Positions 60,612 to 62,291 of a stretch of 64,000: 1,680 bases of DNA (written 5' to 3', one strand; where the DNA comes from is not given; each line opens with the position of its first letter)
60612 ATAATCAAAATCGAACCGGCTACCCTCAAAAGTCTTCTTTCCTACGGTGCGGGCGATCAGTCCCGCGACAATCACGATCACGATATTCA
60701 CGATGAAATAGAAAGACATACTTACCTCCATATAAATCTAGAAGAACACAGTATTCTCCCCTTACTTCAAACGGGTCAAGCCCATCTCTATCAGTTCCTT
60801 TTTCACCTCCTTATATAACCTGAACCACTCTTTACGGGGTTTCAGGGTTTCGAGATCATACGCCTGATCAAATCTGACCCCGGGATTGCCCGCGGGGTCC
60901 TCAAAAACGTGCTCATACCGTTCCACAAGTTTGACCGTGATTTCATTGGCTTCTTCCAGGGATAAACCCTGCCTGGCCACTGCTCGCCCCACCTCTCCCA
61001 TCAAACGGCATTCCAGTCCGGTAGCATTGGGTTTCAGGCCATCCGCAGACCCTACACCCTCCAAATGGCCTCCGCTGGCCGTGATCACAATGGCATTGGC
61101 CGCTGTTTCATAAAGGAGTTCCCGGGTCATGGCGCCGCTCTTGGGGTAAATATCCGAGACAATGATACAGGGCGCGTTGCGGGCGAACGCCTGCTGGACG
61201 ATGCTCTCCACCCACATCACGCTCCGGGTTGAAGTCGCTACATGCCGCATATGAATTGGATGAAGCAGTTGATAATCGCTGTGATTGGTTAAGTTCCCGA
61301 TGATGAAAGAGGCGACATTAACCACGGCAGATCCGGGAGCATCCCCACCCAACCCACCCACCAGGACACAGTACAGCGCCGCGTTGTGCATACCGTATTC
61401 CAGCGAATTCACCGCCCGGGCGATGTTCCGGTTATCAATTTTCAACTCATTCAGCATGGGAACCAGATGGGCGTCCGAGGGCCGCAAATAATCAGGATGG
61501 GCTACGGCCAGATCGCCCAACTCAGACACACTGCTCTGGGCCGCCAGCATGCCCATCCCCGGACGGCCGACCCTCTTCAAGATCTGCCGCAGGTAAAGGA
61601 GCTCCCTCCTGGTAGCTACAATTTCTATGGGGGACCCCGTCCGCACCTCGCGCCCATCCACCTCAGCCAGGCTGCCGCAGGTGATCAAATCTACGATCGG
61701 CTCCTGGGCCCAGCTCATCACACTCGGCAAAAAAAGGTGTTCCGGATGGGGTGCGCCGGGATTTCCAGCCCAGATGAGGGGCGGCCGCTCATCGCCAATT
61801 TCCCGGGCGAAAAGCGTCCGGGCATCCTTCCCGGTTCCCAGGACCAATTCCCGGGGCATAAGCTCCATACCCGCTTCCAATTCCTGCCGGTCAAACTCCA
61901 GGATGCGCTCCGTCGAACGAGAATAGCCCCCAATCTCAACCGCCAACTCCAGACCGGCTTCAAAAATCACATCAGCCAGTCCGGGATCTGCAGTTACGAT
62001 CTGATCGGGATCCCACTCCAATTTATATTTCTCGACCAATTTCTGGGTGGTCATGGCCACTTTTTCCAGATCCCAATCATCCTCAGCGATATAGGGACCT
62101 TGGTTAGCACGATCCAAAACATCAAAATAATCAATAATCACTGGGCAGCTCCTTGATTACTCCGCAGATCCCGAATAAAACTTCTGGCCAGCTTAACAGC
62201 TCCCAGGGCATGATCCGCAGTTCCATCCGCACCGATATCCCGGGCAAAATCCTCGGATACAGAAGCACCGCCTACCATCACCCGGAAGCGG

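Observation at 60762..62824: Pyrrolysine-free MtmB-type methyltransferase paired with a corrinoid protein in a non-methanogen context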

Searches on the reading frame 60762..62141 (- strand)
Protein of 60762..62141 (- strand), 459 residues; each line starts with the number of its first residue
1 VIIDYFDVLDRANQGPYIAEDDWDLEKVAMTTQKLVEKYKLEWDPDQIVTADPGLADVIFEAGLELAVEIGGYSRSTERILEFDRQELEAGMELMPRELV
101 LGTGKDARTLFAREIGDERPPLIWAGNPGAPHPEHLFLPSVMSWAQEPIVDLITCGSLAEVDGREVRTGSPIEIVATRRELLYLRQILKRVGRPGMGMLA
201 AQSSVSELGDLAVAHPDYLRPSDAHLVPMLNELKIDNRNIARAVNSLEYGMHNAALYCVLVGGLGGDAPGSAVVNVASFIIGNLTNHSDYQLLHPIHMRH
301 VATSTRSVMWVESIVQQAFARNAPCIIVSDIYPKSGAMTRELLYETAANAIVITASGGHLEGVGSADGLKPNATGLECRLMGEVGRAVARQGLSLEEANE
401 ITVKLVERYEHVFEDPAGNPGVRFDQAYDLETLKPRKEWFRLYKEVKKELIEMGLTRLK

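Call 3: search_protein_families(library=pfam, proteins=[window:60762-62141:-], max_evalue=0.01)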
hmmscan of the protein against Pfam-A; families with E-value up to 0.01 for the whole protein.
window:60762-62141:- (459 aa): 1 family
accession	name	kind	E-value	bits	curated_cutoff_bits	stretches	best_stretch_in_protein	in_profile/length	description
PF05369.18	MtmB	-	1.4e-100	337.7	25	1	3-455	1-450/450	Monomethylamine methyltransferase MtmB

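Call 4: search_protein_families(library=ncbifam, proteins=[window:60762-62141:-], max_evalue=0.01)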
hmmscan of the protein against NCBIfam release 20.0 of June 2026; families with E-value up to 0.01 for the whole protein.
window:60762-62141:- (459 aa): 0 families

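Call 5: search_solved_structures(query=window:60762-62141:-, max_evalue=0.01, show_alignments=2)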
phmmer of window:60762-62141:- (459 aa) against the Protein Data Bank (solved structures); distinct sequences matched with E-value up to 0.01: 2.
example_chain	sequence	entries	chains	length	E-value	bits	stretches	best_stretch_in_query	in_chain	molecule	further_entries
1l2q_A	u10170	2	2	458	1.6e-70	241.8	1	3-455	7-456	monomethylamine methyltransferase | Monomethylamine methyltransferase mtmB1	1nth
1tv2_A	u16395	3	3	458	2.2e-70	241.4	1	3-455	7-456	Monomethylamine methyltransferase mtmB1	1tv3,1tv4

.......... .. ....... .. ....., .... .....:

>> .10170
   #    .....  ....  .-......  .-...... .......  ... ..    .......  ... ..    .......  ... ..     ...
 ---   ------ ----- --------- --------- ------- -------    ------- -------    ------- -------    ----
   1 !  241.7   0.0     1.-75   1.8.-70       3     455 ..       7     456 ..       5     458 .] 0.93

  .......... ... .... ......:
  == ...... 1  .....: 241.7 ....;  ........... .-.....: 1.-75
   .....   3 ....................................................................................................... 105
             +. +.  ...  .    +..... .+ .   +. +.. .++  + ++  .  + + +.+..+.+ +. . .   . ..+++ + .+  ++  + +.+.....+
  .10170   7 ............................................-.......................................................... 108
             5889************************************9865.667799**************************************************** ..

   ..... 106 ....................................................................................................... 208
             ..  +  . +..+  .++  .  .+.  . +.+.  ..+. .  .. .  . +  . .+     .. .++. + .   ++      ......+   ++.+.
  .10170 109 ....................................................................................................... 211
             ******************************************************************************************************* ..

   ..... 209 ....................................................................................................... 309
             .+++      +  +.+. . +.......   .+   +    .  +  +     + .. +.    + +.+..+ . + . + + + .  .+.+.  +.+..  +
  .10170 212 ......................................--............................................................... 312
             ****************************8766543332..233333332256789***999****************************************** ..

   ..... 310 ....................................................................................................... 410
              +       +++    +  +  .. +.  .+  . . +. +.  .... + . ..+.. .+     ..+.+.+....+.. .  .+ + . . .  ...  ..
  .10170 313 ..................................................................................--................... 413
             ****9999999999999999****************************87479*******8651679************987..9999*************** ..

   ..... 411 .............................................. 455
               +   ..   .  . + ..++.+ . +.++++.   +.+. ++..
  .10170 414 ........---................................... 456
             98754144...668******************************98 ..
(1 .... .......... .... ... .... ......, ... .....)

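Call 12: find_homologous_proteins(query=window:60762-62141:-, max_evalue=1e-10)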
Query window:60762-62141:- (459 aa): 1140 proteins with E <= 1e-10 among 8000 candidates; the best 120 are listed.
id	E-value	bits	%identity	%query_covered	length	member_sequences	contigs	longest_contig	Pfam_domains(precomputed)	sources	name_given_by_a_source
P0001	0.0e+0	1036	100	100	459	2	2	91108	PF05369.19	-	-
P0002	3.8e-276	935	89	100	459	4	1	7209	PF05369.19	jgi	jgi:methylamine--corrinoid protein Co-methyltransferase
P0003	8.0e-275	930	88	100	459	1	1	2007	PF05369.19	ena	-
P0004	5.8e-269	911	86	100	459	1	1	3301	PF05369.19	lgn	-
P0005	6.2e-268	907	86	100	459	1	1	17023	PF05369.19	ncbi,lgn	-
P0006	5.3e-267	904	86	100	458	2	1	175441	PF05369.19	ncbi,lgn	-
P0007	3.5e-263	892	86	100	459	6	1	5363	PF05369.19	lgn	-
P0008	4.5e-257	872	81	100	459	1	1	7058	PF05369.19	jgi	-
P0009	1.0e-249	847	81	100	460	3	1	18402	PF05369.19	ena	-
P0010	5.2e-249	845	81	99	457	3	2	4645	PF05369.19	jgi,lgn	jgi:methylamine--corrinoid protein Co-methyltransferase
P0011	1.5e-247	840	80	100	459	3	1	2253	PF05369.19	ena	-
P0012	4.3e-247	839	79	100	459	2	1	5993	PF05369.19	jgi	jgi:methylamine--corrinoid protein Co-methyltransferase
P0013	8.2e-247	838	78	100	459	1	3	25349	PF05369.19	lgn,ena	-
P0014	9.7e-246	834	78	100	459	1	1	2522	PF05369.19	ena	-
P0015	3.1e-244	829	77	99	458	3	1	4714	PF05369.19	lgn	-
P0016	5.3e-244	829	78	100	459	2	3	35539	PF05369.19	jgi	jgi:methylamine---corrinoid protein Co-methyltransferase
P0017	4.0e-241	819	78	100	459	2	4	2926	PF05369.19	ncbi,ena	-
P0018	4.2e-241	819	77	100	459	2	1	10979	PF05369.19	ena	-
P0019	1.2e-240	818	78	100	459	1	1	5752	PF05369.19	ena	-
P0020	1.4e-240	817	77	100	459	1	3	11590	PF05369.19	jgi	jgi:methylamine---corrinoid protein Co-methyltransferase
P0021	5.8e-240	815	76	100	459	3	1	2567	PF05369.19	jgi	jgi:methylamine---corrinoid protein Co-methyltransferase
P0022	9.8e-240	814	78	100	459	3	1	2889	PF05369.19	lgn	-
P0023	1.4e-239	814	78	100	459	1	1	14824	PF05369.19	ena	-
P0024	2.2e-239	813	76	100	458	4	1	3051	PF05369.19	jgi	jgi:methylamine---corrinoid protein Co-methyltransferase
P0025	3.6e-239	813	78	100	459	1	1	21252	PF05369.19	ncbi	-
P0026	4.5e-239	812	78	100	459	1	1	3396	PF05369.19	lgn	-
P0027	5.0e-239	812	76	100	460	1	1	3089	PF05369.19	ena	-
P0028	9.2e-239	811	77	100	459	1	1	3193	PF05369.19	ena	-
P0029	2.3e-238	810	78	100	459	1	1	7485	PF05369.19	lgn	-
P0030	2.6e-238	810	77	100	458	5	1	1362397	PF05369.19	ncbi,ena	-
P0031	4.6e-238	809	77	100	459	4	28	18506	PF05369.19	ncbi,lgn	-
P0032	1.1e-237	808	76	100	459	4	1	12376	PF05369.19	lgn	-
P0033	2.2e-237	807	75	100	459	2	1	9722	PF05369.19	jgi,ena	-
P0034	2.3e-237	807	77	100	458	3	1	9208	PF05369.19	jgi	jgi:methylamine--corrinoid protein Co-methyltransferase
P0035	3.5e-237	806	76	100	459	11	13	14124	PF05369.19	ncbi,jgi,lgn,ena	ncbi:MAG TPA: monomethylamine:corrinoid methyltransferase [Anaerolineales bacterium]|jgi:methylamine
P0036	3.6e-237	806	78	100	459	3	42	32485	PF05369.19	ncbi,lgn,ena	-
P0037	6.9e-237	805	76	100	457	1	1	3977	PF05369.19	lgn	-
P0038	2.1e-236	804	76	100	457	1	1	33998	PF05369.19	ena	-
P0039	4.9e-236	802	77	100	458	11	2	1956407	PF05369.19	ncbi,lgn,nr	ncbi:MAG: monomethylamine methyltransferase MtmB [Anaerolineae bacterium]|nr:monomethylamine:corrino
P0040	4.8e-235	799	77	100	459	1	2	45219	PF05369.19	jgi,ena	jgi:methylamine--corrinoid protein Co-methyltransferase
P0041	6.8e-235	799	75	100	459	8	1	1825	PF05369.19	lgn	-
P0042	7.3e-235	798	75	100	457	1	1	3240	PF05369.19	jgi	jgi:methylamine--corrinoid protein Co-methyltransferase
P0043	1.9e-234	797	76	100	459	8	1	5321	PF05369.19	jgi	jgi:methylamine--corrinoid protein Co-methyltransferase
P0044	2.3e-234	797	76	100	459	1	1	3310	PF05369.19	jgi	jgi:methylamine--corrinoid protein Co-methyltransferase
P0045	4.0e-234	796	77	100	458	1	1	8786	PF05369.19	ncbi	-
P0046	7.4e-234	795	74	100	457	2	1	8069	PF05369.19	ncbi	-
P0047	8.8e-234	795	75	100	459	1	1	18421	PF05369.19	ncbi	-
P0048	1.4e-233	794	76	100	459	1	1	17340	PF05369.19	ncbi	ncbi:MAG: monomethylamine:corrinoid methyltransferase [Chloroflexota bacterium]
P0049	8.1e-233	792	75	100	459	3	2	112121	PF05369.19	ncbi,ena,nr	ncbi:MAG TPA: monomethylamine:corrinoid methyltransferase [Chloroflexi bacterium]|nr:monomethylamine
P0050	1.1e-232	791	75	100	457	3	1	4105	PF05369.19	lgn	-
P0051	2.1e-232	790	75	100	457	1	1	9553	PF05369.19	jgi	jgi:methylamine--corrinoid protein Co-methyltransferase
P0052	3.5e-232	790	75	100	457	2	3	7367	PF05369.19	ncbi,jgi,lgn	jgi:methylamine--corrinoid protein Co-methyltransferase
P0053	3.7e-232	790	75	100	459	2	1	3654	PF05369.19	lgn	-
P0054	8.6e-232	788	74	100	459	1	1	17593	PF05369.19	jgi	jgi:methylamine--corrinoid protein Co-methyltransferase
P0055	3.0e-231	787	74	100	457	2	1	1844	PF05369.19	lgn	-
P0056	6.1e-231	786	73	100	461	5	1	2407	PF05369.19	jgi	jgi:methylamine--corrinoid protein Co-methyltransferase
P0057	7.8e-231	785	74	100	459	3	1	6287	PF05369.19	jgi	-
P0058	9.4e-231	785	74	100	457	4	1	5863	PF05369.19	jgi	jgi:methylamine--corrinoid protein Co-methyltransferase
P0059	1.3e-230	784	73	100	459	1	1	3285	PF05369.19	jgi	jgi:methylamine--corrinoid protein Co-methyltransferase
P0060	4.3e-230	783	74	99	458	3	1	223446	PF05369.19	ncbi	ncbi:MAG: monomethylamine:corrinoid methyltransferase [Anaerolineales bacterium]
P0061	5.6e-230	782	75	100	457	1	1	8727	PF05369.19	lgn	-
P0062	5.9e-230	782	73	99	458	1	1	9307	PF05369.19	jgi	jgi:methylamine--corrinoid protein Co-methyltransferase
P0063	1.4e-229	781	73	100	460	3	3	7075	PF05369.19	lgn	-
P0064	1.6e-229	781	73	100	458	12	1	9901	PF05369.19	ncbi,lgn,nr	ncbi:MAG: monomethylamine:corrinoid methyltransferase [Chloroflexi bacterium]|nr:monomethylamine:cor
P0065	3.0e-229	780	74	99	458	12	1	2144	PF05369.19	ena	-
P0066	4.2e-229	779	72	100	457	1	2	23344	PF05369.19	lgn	-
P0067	4.4e-229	779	73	100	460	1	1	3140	PF05369.19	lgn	-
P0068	9.7e-229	778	73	100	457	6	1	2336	PF05369.19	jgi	jgi:methylamine---corrinoid protein Co-methyltransferase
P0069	1.2e-228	778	74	100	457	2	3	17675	PF05369.19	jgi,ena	-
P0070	1.2e-228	778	74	100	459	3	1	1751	PF05369.19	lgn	-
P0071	1.5e-228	778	73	99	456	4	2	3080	PF05369.19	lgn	-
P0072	1.6e-228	778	74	100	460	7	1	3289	PF05369.19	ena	-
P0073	3.1e-228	777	74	99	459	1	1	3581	PF05369.19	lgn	-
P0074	7.1e-228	775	73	100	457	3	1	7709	PF05369.19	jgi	jgi:methylamine--corrinoid protein Co-methyltransferase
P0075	8.3e-228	775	73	100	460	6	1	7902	PF05369.19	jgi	jgi:methylamine--corrinoid protein Co-methyltransferase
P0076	1.6e-227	774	73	99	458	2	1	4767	PF05369.19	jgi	jgi:methylamine--corrinoid protein Co-methyltransferase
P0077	2.1e-227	774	74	100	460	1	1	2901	PF05369.19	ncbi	-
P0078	2.5e-227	774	73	99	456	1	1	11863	PF05369.19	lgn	-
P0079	3.0e-227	773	74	99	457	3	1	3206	PF05369.19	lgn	-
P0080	2.2e-226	770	73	99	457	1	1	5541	PF05369.19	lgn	-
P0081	2.2e-226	770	72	100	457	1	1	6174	PF05369.19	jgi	-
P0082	6.4e-226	769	73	99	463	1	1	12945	PF05369.19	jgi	jgi:methylamine---corrinoid protein Co-methyltransferase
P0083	1.2e-225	768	72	99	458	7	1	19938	PF05369.19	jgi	-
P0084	1.9e-225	767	74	99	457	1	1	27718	PF05369.19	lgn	-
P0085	2.1e-225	767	71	100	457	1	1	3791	PF05369.19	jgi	-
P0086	3.2e-225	767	72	99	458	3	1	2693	PF05369.19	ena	-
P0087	7.6e-225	765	72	100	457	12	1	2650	PF05369.19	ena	-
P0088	8.6e-225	765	72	100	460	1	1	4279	PF05369.19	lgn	-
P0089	1.1e-224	765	72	100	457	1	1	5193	PF05369.19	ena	-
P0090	1.9e-224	764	71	100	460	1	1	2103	PF05369.19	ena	-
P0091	3.2e-224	763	72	100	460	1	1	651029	PF05369.19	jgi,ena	-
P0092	3.3e-224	763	72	100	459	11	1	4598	PF05369.19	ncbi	-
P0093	3.4e-224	763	72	100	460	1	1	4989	PF05369.19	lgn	-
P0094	4.6e-224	763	73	100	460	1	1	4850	PF05369.19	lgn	-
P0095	4.8e-224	763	72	100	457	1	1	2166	PF05369.19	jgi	-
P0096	6.2e-224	762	71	100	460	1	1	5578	PF05369.19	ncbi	-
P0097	1.1e-222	758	72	100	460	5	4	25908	PF05369.19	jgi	jgi:methylamine--corrinoid protein Co-methyltransferase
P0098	1.2e-222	758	71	100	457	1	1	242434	PF05369.19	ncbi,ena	-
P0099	7.0e-222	756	73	99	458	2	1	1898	PF05369.19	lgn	-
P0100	1.5e-221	755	71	99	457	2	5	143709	PF05369.19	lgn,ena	-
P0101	1.8e-221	754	71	99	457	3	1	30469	PF05369.19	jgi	jgi:methylamine--corrinoid protein Co-methyltransferase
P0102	3.0e-220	750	70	100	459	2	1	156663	PF05369.19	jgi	jgi:methylamine---corrinoid protein Co-methyltransferase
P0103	5.3e-220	749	71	99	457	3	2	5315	PF05369.19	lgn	-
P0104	6.3e-220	749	71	99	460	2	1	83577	PF05369.19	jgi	jgi:methylamine---corrinoid protein Co-methyltransferase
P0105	9.0e-220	749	70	100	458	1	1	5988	PF05369.19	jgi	jgi:methylamine--corrinoid protein Co-methyltransferase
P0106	1.4e-219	748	72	99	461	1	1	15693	PF05369.19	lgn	-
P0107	1.4e-219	748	71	100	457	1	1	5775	PF05369.19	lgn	-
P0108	1.7e-219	748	72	99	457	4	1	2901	PF05369.19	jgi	jgi:methylamine--corrinoid protein Co-methyltransferase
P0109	1.0e-218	745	71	98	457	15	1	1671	PF05369.19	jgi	jgi:methylamine--corrinoid protein Co-methyltransferase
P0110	2.5e-218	744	72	100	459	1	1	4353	PF05369.19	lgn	-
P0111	3.2e-218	744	72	99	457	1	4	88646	PF05369.19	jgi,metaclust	metaclust:\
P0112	3.9e-218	743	71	99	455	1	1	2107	PF05369.19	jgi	jgi:methylamine--corrinoid protein Co-methyltransferase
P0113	6.0e-218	743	71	99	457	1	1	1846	PF05369.19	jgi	-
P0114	1.1e-217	742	70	99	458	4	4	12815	PF05369.19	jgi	jgi:methylamine--corrinoid protein Co-methyltransferase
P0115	2.4e-217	741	71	99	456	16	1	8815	PF05369.19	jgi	jgi:methylamine--corrinoid protein Co-methyltransferase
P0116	2.8e-217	740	70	100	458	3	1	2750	PF05369.19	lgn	-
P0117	1.0e-216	739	71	99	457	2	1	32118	PF05369.19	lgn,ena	-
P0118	3.2e-216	737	70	99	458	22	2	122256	PF05369.19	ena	-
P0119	4.0e-216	737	70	99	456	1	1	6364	PF05369.19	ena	-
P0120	4.7e-216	736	71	99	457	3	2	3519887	PF05369.19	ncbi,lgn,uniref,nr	ncbi:monomethylamine:corrinoid methyltransferase [Pelolinea submarina]|uniref:Monomethylamine:corrin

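Call 13: find_encoding_contigs(protein=P0001, flank=10000, max_places=4)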
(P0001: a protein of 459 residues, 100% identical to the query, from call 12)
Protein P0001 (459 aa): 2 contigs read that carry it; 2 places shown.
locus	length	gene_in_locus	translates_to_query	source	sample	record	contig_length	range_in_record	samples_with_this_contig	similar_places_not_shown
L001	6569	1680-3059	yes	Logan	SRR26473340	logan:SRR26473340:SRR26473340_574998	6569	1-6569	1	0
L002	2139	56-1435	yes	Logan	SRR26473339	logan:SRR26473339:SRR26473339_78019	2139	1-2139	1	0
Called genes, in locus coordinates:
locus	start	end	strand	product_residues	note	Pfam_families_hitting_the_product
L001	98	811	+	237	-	PF00392:GntR, PF07702:UTRA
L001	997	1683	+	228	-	PF02607:B12-binding_2, PF02310:B12-binding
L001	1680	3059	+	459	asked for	PF05369:MtmB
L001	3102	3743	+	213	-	PF09819:ABC_cobalt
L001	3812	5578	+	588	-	PF03193:RsgA_GTPase (faint), PF13555:AAA_29 (faint), PF00005:ABC_tran, PF02463:SMC_N (faint), PF13166:AAA_13 (faint), PF13304:AAA_21 (faint), PF00005:ABC_tran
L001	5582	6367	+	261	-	PF02361:CbiQ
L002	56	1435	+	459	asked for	PF05369:MtmB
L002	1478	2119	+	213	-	PF09819:ABC_cobalt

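Call 14: find_encoding_contigs(protein=P0120, flank=10000, max_places=3)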
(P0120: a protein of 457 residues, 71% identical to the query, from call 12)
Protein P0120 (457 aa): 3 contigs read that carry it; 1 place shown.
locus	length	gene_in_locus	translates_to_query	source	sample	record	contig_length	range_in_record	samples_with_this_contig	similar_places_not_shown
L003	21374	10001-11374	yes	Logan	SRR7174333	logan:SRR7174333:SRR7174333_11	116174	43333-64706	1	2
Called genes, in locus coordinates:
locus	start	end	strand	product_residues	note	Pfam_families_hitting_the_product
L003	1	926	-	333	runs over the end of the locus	PF02733:Dak1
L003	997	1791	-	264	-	PF00230:MIP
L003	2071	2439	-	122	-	PF07892:DUF1667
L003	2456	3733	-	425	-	PF00070:Pyr_redox (faint), PF00890:FAD_binding_2 (weak), PF01946:Thi4 (faint), PF03486:HI0933_like (faint), PF07992:Pyr_redox_2, PF12831:FAD_oxidored, PF13450:NAD_binding_8 (weak), PF13738:Pyr_redox_3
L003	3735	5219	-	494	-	PF01266:DAO, PF07992:Pyr_redox_2 (faint), PF04324:Fer2_BFD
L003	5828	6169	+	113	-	PF02255:PTS_IIA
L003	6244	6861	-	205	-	PF00440:TetR_N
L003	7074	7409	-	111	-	PF02255:PTS_IIA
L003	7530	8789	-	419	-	PF02378:PTS_EIIC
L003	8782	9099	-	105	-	PF02302:PTS_IIB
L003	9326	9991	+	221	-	PF02607:B12-binding_2, PF02310:B12-binding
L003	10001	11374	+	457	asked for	PF05369:MtmB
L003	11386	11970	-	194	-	PF07081:DUF1349, PF17851:GH43_C2 (faint)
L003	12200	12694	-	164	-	PF01894:YjbQ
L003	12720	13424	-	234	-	PF00121:TIM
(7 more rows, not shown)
